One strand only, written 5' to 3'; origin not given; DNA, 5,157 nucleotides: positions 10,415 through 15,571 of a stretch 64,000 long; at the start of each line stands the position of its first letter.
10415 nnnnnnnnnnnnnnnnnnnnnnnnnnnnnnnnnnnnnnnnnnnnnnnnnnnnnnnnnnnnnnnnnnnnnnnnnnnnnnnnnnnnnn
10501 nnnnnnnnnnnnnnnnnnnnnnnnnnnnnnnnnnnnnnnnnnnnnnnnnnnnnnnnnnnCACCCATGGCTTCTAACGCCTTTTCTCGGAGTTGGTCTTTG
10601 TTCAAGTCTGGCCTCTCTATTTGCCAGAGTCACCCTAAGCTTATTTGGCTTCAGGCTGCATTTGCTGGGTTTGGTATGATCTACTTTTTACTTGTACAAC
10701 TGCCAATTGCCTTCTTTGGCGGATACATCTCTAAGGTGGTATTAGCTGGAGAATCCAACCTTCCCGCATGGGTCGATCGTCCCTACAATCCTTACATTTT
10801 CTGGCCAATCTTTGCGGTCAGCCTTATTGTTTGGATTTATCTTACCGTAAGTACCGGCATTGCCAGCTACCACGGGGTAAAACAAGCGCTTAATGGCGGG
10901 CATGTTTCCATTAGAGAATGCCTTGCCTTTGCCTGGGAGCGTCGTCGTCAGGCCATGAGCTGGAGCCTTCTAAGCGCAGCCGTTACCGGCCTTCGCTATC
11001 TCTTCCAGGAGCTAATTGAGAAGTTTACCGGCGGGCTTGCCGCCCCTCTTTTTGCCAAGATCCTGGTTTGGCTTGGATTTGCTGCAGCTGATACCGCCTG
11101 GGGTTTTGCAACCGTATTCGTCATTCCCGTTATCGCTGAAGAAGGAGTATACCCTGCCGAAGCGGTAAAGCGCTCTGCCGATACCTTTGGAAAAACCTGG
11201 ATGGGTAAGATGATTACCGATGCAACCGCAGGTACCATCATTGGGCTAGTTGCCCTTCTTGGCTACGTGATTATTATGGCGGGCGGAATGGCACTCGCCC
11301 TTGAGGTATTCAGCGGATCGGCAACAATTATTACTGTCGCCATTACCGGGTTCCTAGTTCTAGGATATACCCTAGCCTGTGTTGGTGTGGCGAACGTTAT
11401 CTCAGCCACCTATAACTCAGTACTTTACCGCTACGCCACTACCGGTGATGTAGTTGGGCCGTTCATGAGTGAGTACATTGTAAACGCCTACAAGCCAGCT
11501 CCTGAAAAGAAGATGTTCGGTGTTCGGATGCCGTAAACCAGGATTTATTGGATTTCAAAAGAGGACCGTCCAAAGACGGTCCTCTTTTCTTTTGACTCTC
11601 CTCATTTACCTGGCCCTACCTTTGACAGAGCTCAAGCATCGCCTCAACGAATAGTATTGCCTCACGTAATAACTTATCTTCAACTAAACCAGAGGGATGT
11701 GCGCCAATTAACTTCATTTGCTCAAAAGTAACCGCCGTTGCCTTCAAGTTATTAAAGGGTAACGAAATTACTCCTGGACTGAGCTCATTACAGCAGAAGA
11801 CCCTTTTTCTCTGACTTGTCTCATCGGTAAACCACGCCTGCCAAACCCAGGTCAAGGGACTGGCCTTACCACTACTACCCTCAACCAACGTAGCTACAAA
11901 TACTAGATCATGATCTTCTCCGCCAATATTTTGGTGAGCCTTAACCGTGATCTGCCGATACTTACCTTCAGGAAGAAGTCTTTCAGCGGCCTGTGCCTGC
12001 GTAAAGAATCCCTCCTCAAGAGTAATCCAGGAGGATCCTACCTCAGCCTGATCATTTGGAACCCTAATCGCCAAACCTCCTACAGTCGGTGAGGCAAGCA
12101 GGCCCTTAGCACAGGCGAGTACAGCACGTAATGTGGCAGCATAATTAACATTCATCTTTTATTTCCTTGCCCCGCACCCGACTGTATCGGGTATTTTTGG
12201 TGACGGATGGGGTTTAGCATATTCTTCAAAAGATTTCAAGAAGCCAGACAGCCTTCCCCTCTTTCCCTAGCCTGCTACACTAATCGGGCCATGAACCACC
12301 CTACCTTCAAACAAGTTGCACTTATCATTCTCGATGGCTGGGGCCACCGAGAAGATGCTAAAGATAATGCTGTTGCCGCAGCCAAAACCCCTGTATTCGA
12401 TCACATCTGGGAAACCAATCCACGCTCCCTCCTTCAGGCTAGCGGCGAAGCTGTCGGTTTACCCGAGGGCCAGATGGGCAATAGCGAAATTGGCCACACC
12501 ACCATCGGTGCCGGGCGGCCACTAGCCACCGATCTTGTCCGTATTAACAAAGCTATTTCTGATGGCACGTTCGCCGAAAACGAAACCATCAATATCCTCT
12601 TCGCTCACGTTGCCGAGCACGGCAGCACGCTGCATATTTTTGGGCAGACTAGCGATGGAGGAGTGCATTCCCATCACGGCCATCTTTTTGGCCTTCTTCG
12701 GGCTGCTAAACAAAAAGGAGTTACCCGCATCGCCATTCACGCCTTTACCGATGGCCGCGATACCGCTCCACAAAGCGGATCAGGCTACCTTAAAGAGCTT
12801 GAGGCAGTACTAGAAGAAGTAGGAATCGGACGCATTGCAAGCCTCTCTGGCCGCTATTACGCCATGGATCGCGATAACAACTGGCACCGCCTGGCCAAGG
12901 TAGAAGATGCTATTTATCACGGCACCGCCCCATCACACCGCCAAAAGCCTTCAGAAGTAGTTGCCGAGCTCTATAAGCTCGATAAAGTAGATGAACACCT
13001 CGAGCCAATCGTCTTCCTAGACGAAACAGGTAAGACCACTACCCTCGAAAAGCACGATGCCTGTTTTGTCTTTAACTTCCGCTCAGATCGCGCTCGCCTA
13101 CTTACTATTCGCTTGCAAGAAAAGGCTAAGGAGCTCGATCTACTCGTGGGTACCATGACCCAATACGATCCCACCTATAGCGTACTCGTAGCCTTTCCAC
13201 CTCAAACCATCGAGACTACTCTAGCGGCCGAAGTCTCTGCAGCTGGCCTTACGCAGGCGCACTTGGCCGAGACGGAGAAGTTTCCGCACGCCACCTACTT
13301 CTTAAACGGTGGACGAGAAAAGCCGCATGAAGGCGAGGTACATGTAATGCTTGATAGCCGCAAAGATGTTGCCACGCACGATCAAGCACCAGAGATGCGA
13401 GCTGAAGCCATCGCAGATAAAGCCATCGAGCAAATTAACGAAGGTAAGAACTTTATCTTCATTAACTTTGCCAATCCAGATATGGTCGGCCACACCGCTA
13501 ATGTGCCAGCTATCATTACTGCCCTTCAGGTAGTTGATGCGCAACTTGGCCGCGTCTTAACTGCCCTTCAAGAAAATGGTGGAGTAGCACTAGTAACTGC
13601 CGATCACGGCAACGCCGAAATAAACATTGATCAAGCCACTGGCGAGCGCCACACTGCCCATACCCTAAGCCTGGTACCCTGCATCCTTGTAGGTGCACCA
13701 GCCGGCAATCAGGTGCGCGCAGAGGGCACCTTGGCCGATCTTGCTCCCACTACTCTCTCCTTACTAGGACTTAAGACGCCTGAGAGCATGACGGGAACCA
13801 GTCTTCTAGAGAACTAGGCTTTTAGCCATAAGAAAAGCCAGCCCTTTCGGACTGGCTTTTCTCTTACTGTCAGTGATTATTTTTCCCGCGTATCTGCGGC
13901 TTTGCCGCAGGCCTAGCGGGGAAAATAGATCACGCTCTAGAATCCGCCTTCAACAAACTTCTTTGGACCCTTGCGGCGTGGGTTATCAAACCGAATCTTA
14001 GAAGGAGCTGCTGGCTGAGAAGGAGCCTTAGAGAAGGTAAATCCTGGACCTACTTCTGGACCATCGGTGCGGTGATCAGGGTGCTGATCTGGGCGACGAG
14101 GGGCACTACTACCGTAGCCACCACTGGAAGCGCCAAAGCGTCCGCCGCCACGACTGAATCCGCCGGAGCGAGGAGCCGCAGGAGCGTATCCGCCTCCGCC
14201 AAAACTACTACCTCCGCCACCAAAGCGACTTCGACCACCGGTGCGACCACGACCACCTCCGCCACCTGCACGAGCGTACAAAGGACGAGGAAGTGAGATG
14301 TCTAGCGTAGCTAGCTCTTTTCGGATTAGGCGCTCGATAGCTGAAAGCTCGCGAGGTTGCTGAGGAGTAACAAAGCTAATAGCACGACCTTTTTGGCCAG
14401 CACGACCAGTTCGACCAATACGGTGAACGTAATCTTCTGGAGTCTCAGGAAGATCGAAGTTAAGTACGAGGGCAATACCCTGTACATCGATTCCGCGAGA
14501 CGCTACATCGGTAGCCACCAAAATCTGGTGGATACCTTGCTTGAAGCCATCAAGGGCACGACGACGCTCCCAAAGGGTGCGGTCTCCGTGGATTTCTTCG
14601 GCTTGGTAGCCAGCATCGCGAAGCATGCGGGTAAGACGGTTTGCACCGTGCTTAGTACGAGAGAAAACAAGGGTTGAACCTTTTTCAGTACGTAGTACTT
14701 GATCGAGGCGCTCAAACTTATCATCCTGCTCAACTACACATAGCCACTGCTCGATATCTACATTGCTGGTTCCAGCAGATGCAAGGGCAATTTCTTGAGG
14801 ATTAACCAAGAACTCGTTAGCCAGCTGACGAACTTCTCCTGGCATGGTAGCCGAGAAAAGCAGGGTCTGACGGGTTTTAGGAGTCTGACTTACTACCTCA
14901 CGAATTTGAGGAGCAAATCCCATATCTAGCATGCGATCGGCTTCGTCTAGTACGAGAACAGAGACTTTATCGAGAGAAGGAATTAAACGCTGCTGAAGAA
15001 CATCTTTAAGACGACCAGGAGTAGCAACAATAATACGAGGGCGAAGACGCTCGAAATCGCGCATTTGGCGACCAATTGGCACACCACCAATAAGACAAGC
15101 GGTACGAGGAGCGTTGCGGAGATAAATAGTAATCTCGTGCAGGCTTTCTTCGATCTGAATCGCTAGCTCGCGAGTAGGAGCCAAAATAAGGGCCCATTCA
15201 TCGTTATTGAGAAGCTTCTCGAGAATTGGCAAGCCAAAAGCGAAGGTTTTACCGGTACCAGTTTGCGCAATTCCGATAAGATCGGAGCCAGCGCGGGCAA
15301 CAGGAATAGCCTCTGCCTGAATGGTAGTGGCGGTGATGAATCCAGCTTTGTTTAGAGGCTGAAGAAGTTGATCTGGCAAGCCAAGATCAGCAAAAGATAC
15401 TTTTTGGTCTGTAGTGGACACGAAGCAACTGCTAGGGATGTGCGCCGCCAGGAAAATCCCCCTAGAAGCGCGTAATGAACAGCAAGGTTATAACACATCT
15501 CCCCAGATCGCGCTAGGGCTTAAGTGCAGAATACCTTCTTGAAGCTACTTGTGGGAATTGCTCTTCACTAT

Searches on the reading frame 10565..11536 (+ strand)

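Call 36: search_protein_families(library=pfam, proteins=[window:10565-11536:+], max_evalue=0.00001)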
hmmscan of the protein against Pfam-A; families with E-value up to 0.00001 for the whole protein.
window:10565-11536:+ (323 aa): 1 family
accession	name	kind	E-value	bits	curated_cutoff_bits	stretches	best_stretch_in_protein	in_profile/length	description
PF19656.5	DUF6159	-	2.8e-13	50.7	27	1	108-295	32-201/204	Family of unknown function (DUF6159)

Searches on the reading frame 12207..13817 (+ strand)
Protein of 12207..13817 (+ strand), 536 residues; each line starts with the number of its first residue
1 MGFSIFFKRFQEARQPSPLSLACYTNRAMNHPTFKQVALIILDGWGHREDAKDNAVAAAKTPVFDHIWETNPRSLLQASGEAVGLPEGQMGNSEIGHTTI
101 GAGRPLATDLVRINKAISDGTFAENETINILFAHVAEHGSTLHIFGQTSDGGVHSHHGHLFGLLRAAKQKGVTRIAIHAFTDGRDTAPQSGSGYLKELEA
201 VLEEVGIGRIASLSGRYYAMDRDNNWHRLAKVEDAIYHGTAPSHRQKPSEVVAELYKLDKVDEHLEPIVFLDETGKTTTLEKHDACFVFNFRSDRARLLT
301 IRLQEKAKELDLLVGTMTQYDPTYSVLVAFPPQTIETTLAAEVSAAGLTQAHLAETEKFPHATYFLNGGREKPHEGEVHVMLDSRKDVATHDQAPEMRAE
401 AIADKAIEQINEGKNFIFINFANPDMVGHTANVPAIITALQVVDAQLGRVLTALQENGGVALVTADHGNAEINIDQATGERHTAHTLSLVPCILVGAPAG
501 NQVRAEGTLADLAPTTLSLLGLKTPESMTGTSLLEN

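Call 22: search_protein_families(library=pfam, proteins=[window:12207-13817:+], max_evalue=0.00001)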
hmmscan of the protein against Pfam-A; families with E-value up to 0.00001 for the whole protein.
window:12207-13817:+ (536 aa): 3 families
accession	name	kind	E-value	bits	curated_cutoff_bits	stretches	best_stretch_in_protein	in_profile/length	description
PF01676.23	Metalloenzyme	-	1.6e-70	237.9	24.3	1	35-523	1-251/252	Metalloenzyme superfamily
PF06415.18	iPGM_N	-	1.2e-68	231.3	27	1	113-321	1-216/217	BPG-independent PGAM N-terminus (iPGM_N)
PF01663.27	Phosphodiest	-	3.8e-07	30.5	23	1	385-475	131-226/342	Type I phosphodiesterase / nucleotide pyrophosphatase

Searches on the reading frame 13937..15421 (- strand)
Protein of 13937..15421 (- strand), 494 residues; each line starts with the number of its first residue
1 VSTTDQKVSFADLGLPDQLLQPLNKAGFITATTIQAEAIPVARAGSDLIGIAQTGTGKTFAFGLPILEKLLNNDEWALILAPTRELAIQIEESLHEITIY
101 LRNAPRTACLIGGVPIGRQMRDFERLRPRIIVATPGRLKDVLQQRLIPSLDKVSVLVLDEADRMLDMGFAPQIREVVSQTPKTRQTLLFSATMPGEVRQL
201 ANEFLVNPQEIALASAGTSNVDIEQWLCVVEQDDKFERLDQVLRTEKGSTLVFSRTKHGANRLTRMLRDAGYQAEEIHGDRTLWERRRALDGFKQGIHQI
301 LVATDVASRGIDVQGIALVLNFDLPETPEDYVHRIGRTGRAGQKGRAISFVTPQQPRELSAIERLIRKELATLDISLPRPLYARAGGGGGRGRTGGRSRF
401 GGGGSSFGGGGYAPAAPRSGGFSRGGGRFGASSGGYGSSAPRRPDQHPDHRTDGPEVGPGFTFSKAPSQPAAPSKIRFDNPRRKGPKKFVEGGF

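Call 22: search_protein_families(library=pfam, proteins=[window:13937-15421:-], max_evalue=0.00001)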
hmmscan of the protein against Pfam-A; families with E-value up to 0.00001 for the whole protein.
window:13937-15421:- (494 aa): 3 families
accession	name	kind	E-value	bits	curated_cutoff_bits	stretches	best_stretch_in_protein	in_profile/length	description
PF00270.35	DEAD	-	1.3e-46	158.8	26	1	32-199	1-166/167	DEAD/DEAH box helicase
PF00271.37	Helicase_C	-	1.4e-29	103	23.5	1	234-342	1-110/110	Helicase conserved C-terminal domain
PF04851.21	ResIII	-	5.7e-07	30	22.5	1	52-193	30-162/164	Type III restriction enzyme, res subunit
